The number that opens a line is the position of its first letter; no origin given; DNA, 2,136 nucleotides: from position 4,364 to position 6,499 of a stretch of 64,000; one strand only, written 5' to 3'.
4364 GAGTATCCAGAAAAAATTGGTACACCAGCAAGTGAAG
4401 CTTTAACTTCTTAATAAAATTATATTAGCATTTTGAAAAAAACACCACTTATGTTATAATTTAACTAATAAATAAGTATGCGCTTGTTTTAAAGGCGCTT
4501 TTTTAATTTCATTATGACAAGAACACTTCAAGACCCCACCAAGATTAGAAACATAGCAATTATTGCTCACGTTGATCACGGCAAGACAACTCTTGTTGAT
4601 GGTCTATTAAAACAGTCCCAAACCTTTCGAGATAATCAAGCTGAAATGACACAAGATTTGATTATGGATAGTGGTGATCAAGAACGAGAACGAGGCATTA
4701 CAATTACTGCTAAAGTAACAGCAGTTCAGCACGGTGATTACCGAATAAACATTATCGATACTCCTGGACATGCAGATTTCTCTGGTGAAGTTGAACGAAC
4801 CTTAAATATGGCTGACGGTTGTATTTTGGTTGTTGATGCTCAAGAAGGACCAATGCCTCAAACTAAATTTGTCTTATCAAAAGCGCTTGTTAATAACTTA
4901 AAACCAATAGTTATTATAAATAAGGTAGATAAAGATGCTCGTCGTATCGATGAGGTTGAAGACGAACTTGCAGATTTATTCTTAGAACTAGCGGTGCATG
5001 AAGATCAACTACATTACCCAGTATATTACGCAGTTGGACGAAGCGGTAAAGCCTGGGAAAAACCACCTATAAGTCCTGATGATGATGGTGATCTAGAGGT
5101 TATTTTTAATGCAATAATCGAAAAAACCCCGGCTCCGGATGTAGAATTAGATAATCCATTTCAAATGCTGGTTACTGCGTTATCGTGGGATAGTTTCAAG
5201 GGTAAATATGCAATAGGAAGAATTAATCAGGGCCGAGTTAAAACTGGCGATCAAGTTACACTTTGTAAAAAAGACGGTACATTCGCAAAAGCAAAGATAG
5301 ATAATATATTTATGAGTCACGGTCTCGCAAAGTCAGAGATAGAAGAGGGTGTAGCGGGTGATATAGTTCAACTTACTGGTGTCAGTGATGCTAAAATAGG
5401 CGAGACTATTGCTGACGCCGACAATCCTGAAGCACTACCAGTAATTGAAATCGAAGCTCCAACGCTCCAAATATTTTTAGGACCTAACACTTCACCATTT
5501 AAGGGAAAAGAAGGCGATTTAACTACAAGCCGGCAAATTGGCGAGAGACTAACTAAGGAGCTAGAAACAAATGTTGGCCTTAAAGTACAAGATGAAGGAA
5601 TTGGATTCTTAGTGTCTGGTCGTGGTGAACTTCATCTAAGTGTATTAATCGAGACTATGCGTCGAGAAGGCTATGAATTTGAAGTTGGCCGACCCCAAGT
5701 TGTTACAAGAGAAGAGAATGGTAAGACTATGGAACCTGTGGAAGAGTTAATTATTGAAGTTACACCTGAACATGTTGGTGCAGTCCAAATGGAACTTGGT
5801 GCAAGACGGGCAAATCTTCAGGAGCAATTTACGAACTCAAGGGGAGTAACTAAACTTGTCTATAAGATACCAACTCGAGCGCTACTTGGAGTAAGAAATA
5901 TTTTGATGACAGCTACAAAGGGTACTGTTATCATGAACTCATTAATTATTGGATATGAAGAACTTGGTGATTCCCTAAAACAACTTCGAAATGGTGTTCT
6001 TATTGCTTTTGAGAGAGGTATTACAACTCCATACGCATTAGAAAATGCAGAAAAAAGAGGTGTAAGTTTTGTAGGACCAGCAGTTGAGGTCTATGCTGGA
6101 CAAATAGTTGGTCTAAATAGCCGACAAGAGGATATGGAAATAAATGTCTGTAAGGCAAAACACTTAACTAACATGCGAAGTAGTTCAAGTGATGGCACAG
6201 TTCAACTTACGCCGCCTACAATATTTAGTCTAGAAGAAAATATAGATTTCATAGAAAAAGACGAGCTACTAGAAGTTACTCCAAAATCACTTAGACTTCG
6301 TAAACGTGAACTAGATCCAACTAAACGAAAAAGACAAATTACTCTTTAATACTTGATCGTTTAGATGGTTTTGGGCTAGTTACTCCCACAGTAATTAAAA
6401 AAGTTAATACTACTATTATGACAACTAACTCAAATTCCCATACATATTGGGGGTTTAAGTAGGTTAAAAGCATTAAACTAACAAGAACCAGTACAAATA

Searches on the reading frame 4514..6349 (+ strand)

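Call 79: search_protein_families(library=pfam, proteins=[window:4514-6349:+], max_evalue=0.0001)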
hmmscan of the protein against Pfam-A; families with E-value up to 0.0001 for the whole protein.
window:4514-6349:+ (611 aa): 6 families
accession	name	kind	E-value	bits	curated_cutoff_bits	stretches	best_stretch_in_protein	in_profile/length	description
PF00009.33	GTP_EFTU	-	2e-55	187.8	26.5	1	10-182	2-176/188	Elongation factor Tu GTP binding domain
PF21018.2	BipA_C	-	5.8e-43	145.6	23.8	1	493-601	1-109/110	TypA/BipA C-terminal domain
PF03144.31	GTP_EFTU_D2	-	1.5e-14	54.6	30.3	1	230-300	1-73/73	Elongation factor Tu domain 2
PF00679.30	EFG_C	-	2.6e-14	53.5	27.9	1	405-489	2-86/89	Elongation factor G C-terminus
PF22042.2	EF-G_D2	-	7.6e-09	36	27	1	215-300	1-82/84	Elongation factor G domain 2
PF01926.29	MMR_HSR1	-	1.7e-07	31.7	21.9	1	14-137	2-113/113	50S ribosome-binding GTPase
